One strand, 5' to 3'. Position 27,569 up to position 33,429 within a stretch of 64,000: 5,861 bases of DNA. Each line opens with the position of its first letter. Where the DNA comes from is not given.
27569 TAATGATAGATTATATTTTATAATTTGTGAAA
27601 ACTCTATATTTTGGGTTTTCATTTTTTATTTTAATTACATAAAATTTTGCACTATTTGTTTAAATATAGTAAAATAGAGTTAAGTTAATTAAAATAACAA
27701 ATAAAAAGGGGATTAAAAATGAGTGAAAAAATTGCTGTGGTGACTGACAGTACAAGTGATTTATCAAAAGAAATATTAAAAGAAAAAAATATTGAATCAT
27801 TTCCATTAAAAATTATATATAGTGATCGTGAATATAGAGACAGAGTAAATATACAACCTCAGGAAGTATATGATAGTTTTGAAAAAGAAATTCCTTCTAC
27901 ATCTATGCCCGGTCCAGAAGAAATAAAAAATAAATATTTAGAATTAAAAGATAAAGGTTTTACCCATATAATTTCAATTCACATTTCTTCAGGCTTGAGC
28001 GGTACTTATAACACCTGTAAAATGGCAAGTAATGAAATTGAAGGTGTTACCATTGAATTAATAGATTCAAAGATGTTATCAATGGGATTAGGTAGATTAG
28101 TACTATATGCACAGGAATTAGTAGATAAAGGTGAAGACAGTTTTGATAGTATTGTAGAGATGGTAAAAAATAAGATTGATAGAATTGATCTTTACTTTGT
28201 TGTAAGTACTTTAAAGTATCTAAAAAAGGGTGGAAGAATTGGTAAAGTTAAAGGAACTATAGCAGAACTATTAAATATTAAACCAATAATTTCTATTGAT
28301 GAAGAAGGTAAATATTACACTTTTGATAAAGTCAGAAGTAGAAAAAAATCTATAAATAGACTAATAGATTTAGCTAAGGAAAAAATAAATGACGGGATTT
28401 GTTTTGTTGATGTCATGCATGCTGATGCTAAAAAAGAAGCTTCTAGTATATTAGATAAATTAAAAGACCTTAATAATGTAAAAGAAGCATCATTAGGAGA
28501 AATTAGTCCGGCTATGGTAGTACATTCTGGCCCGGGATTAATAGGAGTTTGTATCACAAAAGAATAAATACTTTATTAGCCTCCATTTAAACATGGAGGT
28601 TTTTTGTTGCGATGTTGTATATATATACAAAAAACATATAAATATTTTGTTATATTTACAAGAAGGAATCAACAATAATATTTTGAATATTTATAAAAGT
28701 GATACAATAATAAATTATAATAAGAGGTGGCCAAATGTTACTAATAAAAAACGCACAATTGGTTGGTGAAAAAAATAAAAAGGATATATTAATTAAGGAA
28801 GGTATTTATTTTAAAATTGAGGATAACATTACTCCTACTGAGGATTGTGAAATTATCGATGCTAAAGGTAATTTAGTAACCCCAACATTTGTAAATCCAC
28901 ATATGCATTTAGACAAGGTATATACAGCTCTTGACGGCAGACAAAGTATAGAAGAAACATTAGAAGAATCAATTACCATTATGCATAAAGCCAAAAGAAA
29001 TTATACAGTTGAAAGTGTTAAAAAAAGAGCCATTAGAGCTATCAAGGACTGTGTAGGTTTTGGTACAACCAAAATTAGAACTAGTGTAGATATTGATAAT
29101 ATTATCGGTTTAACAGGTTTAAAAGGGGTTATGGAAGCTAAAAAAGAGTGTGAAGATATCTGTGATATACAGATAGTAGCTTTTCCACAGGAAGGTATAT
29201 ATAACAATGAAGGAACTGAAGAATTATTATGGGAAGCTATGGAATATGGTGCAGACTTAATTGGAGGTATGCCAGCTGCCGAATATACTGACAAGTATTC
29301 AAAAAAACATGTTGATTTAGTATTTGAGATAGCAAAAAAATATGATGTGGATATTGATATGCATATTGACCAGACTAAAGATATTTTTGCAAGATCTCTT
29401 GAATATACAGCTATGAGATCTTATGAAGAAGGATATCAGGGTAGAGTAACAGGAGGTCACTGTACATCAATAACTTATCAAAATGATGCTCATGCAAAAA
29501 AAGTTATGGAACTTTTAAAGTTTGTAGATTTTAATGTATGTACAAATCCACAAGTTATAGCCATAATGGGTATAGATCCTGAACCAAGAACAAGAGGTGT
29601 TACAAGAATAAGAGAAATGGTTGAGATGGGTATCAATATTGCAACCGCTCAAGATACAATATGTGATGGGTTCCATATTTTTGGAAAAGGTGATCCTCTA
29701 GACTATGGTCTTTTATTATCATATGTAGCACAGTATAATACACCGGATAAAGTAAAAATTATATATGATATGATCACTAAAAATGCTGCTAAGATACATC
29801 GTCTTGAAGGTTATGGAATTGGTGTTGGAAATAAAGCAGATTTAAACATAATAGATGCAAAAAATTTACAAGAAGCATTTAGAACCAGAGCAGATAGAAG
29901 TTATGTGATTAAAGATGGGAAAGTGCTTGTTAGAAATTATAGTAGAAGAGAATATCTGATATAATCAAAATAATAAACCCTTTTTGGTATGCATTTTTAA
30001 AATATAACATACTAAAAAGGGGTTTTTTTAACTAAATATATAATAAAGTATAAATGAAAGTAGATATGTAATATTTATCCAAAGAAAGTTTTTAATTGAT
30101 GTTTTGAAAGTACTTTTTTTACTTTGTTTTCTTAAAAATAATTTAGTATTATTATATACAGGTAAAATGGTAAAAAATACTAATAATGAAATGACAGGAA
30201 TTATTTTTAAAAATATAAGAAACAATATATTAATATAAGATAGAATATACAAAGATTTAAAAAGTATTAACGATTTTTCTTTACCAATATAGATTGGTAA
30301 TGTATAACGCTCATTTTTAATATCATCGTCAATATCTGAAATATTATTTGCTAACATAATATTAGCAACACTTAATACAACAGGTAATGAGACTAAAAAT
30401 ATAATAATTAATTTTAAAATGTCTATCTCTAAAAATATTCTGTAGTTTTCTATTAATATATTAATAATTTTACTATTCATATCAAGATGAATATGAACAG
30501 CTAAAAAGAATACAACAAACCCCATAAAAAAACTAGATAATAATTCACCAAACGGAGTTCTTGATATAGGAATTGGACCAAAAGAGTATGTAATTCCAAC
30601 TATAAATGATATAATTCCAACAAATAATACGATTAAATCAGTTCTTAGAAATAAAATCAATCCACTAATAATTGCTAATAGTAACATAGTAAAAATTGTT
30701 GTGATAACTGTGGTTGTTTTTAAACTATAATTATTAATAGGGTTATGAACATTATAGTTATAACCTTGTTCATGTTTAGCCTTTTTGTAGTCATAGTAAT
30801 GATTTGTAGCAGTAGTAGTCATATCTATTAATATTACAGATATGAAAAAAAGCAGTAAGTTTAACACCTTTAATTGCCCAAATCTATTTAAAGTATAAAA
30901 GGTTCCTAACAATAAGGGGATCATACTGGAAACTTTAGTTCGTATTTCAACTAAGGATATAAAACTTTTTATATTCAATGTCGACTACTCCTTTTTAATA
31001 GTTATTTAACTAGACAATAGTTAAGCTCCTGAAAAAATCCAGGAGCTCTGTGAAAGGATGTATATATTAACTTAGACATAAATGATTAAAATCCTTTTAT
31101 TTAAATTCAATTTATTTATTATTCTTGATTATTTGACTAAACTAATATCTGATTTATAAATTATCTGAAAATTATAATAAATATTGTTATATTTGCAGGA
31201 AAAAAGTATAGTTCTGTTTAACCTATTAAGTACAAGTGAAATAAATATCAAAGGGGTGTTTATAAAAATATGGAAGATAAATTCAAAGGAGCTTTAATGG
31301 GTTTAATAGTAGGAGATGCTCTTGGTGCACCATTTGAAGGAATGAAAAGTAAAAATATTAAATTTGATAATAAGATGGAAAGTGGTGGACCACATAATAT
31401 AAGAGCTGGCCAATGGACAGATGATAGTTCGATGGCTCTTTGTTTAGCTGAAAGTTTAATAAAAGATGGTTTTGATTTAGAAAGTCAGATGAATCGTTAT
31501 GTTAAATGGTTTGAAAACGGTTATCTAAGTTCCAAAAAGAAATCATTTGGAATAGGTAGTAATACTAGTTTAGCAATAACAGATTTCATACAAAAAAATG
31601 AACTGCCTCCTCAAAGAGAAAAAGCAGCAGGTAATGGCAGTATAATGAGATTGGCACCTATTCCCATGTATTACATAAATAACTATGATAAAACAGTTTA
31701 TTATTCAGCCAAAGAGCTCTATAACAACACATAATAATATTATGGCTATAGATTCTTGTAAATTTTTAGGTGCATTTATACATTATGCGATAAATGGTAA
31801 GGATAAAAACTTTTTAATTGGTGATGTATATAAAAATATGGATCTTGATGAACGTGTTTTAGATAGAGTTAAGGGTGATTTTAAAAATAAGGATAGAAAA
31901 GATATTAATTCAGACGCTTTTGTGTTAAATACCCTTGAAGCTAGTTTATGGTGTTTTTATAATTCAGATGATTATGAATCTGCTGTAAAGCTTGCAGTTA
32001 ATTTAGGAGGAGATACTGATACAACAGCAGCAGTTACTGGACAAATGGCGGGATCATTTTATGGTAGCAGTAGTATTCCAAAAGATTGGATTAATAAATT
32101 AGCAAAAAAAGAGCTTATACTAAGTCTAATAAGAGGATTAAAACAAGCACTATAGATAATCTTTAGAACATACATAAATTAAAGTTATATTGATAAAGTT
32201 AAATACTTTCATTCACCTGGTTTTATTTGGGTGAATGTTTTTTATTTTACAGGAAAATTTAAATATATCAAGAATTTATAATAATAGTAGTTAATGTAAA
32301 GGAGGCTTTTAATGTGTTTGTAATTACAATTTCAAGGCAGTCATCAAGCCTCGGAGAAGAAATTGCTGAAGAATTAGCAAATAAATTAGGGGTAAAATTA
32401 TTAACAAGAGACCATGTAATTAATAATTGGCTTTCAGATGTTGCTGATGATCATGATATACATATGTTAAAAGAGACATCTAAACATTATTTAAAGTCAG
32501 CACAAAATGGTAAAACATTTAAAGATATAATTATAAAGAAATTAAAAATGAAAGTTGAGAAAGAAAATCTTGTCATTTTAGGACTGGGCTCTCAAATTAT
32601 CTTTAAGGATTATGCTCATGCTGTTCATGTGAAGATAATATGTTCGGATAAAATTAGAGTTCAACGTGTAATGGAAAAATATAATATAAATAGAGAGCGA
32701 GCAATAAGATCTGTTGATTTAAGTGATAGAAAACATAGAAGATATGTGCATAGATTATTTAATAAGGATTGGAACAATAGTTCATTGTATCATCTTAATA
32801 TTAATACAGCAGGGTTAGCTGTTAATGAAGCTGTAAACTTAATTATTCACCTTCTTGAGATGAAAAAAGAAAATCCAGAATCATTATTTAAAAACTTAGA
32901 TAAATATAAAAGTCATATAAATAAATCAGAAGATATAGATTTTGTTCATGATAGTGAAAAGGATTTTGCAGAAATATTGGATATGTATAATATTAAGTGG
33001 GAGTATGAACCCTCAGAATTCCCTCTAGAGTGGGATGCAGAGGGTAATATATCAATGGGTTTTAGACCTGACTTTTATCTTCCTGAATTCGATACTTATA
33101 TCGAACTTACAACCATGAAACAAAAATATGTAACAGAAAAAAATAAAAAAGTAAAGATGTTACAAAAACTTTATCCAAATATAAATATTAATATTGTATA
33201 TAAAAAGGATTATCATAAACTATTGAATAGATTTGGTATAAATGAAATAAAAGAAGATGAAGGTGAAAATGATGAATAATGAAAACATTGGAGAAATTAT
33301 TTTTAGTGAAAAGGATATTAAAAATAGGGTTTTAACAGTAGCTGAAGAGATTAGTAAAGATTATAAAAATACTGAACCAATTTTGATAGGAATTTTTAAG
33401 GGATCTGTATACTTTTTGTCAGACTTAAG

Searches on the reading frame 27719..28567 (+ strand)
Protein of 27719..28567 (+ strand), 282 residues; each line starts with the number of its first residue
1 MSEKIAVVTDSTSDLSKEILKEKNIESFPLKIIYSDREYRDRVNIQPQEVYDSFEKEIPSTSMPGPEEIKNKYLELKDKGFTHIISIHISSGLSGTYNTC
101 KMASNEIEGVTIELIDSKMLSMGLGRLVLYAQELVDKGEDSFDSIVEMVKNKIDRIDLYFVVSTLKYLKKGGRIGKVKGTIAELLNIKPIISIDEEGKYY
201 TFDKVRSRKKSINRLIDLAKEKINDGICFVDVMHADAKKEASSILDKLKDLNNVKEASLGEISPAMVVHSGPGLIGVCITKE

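Call 27: search_protein_families(library=pfam, proteins=[window:27719-28567:+], max_evalue=0.001)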
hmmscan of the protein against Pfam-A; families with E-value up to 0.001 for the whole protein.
window:27719-28567:+ (282 aa): 2 families
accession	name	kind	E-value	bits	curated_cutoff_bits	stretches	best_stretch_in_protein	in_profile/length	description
PF02645.21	DegV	-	6.4e-90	301.7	27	1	4-281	1-279/280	Uncharacterised protein, DegV family COG1307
PF13684.11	FakA-like_C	-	7.2e-06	26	23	1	82-247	47-193/216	Fatty acid kinase subunit A-like, C-terminal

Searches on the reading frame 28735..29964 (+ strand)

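Call 27: search_protein_families(library=pfam, proteins=[window:28735-29964:+], max_evalue=0.001)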
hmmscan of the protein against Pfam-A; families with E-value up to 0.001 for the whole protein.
window:28735-29964:+ (409 aa): 2 families
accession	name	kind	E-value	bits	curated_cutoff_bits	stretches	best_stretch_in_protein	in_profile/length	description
PF07969.17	Amidohydro_3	-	1.5e-36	127.3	29.7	1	39-398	1-471/472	Amidohydrolase family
PF01979.26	Amidohydro_1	-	1.9e-15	57.4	25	1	47-397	1-344/345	Amidohydrolase family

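Call 47: search_protein_families(library=ncbifam, proteins=[window:28735-29964:+], max_evalue=0.001)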
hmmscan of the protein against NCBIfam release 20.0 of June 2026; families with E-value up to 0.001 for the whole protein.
window:28735-29964:+ (409 aa): 37 families (the best 25 are shown)
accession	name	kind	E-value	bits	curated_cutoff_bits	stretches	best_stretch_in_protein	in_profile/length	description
NF005748.0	PRK07572.1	subfamily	3.2e-87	293.4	438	1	2-405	4-407/426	cytosine deaminase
NF006685.0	PRK09230.1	subfamily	9.7e-84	281.2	483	1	2-400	6-406/426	cytosine deaminase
NF004636.0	PRK05985.1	subfamily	5.4e-80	269.1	408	1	3-402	6-392/398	amidohydrolase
NF005759.0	PRK07583.1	equivalog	3.9e-50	170.8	403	1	12-399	37-422/438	cytosine deaminase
NF005312.0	PRK06846.1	subfamily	3.5e-49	167.8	447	1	13-401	30-408/412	amidohydrolase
NF005365.0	PRK06886.1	equivalog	1.9e-36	125.8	340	1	52-331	23-301/327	hypothetical protein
NF004995.0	PRK06380.1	subfamily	6.6e-14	51.7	567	1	2-378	3-365/418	metal-dependent hydrolase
NF006844.0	PRK09357.2-5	equivalog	1.3e-10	40.9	701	1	2-60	4-65/422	dihydroorotase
NF006252.0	PRK08393.1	equivalog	1.7e-09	37.2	617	1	3-102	4-104/424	N-ethylammeline chlorohydrolase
NF004701.0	PRK06038.1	equivalog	2.6e-09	36.3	609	1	2-61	6-68/432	N-ethylammeline chlorohydrolase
TIGR02033.1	D-hydantoinase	equivalog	2.4e-08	33.3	393.25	1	3-65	2-66/454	dihydropyrimidinase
NF006056.0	PRK08204.1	subfamily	2.7e-08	33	391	1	10-59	19-67/449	hypothetical protein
NF006845.0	PRK09357.2-6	equivalog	4.4e-08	32.2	728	1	2-73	3-76/428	dihydroorotase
TIGR00857.1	pyrC_multi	subfamily_domain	4.6e-08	32.5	279.05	0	12-60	2-49/412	dihydroorotase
NF006689.0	PRK09237.1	equivalog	5e-08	31.9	371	1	1-59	4-66/383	amidohydrolase/deacetylase family metallohydrolase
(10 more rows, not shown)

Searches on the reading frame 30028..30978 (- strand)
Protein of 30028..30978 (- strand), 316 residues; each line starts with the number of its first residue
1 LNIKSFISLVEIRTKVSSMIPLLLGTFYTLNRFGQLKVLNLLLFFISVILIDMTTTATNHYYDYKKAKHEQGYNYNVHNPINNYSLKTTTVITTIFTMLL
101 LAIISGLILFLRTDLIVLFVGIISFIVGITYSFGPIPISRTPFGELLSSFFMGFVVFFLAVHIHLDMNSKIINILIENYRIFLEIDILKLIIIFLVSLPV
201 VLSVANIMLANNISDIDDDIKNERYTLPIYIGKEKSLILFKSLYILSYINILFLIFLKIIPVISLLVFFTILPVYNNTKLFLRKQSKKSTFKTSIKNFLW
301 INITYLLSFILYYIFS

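Call 5: search_protein_families(library=pfam, proteins=[window:30028-30978:-], max_evalue=0.01)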
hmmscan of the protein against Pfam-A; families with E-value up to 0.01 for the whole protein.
window:30028-30978:- (316 aa): 1 family
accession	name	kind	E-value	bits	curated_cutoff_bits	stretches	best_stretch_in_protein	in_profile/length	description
PF01040.23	UbiA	-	1.5e-22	80.6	34.2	1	19-297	2-245/250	UbiA prenyltransferase family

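Call 6: search_protein_families(library=ncbifam, proteins=[window:30028-30978:-], max_evalue=0.01)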
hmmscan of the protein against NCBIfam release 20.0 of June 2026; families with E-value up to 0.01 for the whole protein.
window:30028-30978:- (316 aa): 11 families
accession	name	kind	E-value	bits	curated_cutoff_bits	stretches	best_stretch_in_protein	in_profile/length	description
NF004752.0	PRK06080.1-4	subfamily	2.2e-96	323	289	1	1-311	1-296/300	1,4-dihydroxy-2-naphthoate polyprenyltransferase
NF009926.0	PRK13387.1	equivalog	2.6e-84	283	316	1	1-311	1-309/317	1,4-dihydroxy-2-naphthoate polyprenyltransferase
NF004749.0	PRK06080.1-1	equivalog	5.2e-47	160.5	277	1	3-289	19-282/311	1,4-dihydroxy-2-naphthoate polyprenyltransferase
NF004753.0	PRK06080.1-5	equivalog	4e-30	105.1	555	1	3-293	11-280/312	1,4-dihydroxy-2-naphthoate polyprenyltransferase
NF004751.0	PRK06080.1-3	equivalog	7.7e-25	88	264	1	4-288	11-268/296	1,4-dihydroxy-2-naphthoate polyprenyltransferase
NF004617.0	PRK05951.1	equivalog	1.4e-13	50.7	239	2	195-311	185-299/306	prenyltransferase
TIGR02235.1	menA_cyano-plnt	equivalog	4e-12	46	225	1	18-275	14-245/285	2-carboxy-1,4-naphthoquinone phytyltransferase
TIGR00751.1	menA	equivalog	1.9e-10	40.7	102.15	1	34-288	23-260/284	1,4-dihydroxy-2-naphthoate octaprenyltransferase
NF004750.0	PRK06080.1-2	equivalog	8.8e-09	35.1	346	1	14-302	17-291/301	1,4-dihydroxy-2-naphthoate polyprenyltransferase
NF009523.0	PRK12884.1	equivalog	3.3e-07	29.8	269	1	2-310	3-274/279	prenyltransferase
NF005742.0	PRK07566.1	equivalog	0.0027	16.9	313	0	78-294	100-294/315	chlorophyll synthase ChlG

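Call 70: search_dna_similar(query=window:30028-30978:-, collection=plasmids, mode=protein, max_rows=12, max_evalue=1e-10)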
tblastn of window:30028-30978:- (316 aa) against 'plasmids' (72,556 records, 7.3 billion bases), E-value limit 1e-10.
Records with a match: 32; places in all: 43; records where one place covers at least 80% of the query: 26.
Best place of each record, by identity: <60% 32.
By first word of the organism name: Lactiplantibacillus 9; Enterococcus 6; Listeria 3; Lentilactobacillus 2; Companilactobacillus 2; Bacillus 2; Staphylococcus 2; Acetoanaerobium 1; Latilactobacillus 1; Limosilactobacillus 1; and 3 more.
By predicted mobility (MOB-suite, as given by PLSDB): non-mobilizable 25; mobilizable 7.
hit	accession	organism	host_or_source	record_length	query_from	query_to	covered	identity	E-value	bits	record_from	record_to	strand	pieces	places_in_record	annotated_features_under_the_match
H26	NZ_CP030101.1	Listeria monocytogenes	Environment,water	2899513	1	304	96%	42.6%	9e-59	210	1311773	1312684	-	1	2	none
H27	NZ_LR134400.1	Listeria monocytogenes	Homo sapiens,Vein blood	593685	1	304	96%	42.3%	7e-48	216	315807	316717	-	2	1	none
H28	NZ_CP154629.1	Acetoanaerobium noterae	cell culture,Sludge of a digestion ...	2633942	2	311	98%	37.3%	2e-41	160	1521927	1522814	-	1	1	none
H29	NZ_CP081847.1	Enterococcus raffinosus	Homo sapiens,feces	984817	1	308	97%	37.2%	4e-42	162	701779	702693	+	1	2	menA: 1,4-dihydroxy-2-naphthoate polyprenyltransferase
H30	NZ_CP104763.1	Enterococcus raffinosus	-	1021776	1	308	97%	37.2%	4e-42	162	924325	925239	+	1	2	record has no annotation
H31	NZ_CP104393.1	Enterococcus raffinosus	fermented food (Meju)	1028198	1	308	97%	37.2%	4e-42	162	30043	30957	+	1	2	record has no annotation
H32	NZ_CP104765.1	Enterococcus raffinosus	Homo sapiens,urine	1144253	1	308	97%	37.2%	4e-42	162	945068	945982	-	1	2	record has no annotation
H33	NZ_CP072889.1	Enterococcus raffinosus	stream/river surface water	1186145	1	308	97%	37.2%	4e-42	162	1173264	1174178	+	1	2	record has no annotation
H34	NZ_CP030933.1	Enterococcus gilvus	cow,milk,milk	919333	1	308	97%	36.9%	6e-40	155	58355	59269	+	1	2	menA: 1,4-dihydroxy-2-naphthoate polyprenyltransferase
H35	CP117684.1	Latilactobacillus curvatus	Pig,Single cell,feces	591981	1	311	98%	33.4%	7e-39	152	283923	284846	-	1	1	UbiA family prenyltransferase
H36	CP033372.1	Limosilactobacillus fermentum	Cow,cell culture,Fresh milk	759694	1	296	94%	32.4%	4e-27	118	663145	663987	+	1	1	1,4-dihydroxy-2-naphthoate polyprenyltransferase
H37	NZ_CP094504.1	Lentilactobacillus kefiri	Yogurt,yogurt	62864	4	291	91%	31.9%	1e-25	114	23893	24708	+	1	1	prenyltransferase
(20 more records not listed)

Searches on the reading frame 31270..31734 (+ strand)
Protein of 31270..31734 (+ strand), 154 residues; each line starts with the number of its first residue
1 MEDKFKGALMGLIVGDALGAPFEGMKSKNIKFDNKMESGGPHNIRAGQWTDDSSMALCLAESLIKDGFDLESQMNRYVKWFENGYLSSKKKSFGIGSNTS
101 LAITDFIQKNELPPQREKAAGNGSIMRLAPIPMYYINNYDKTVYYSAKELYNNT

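Call 27: search_protein_families(library=pfam, proteins=[window:31270-31734:+], max_evalue=0.001)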
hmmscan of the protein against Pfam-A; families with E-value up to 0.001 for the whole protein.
window:31270-31734:+ (154 aa): 1 family
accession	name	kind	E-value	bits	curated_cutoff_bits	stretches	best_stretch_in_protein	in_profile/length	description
PF03747.19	ADP_ribosyl_GH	-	5.9e-37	128.3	26.2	1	7-147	1-148/287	ADP-ribosylglycohydrolase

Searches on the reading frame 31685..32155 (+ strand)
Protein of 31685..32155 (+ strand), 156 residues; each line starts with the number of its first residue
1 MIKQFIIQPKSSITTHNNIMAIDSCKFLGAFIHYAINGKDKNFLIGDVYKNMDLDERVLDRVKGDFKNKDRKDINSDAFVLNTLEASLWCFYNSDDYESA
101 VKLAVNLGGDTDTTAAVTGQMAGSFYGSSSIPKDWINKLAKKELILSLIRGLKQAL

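Call 27: search_protein_families(library=pfam, proteins=[window:31685-32155:+], max_evalue=0.001)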
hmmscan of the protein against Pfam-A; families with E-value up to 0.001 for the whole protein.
window:31685-32155:+ (156 aa): 1 family
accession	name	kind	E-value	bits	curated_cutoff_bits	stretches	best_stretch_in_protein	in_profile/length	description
PF03747.19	ADP_ribosyl_GH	-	3e-29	103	26.2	1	11-134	150-287/287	ADP-ribosylglycohydrolase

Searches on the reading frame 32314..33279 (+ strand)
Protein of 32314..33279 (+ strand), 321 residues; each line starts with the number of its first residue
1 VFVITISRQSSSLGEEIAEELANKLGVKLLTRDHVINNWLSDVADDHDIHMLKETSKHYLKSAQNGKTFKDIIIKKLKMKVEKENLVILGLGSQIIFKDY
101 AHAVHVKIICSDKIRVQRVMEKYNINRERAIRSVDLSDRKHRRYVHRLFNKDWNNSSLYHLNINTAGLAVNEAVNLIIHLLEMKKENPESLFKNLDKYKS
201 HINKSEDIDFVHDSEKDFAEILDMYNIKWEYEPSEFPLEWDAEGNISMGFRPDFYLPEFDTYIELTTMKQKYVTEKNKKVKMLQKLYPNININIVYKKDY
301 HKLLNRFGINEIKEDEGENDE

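Call 27: search_protein_families(library=pfam, proteins=[window:32314-33279:+], max_evalue=0.001)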
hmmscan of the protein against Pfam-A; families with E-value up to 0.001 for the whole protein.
window:32314-33279:+ (321 aa): 1 family
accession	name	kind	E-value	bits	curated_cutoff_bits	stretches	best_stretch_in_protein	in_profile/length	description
PF13189.12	Cytidylate_kin2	-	3.7e-29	102.6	28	1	3-165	1-174/176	Cytidylate kinase-like family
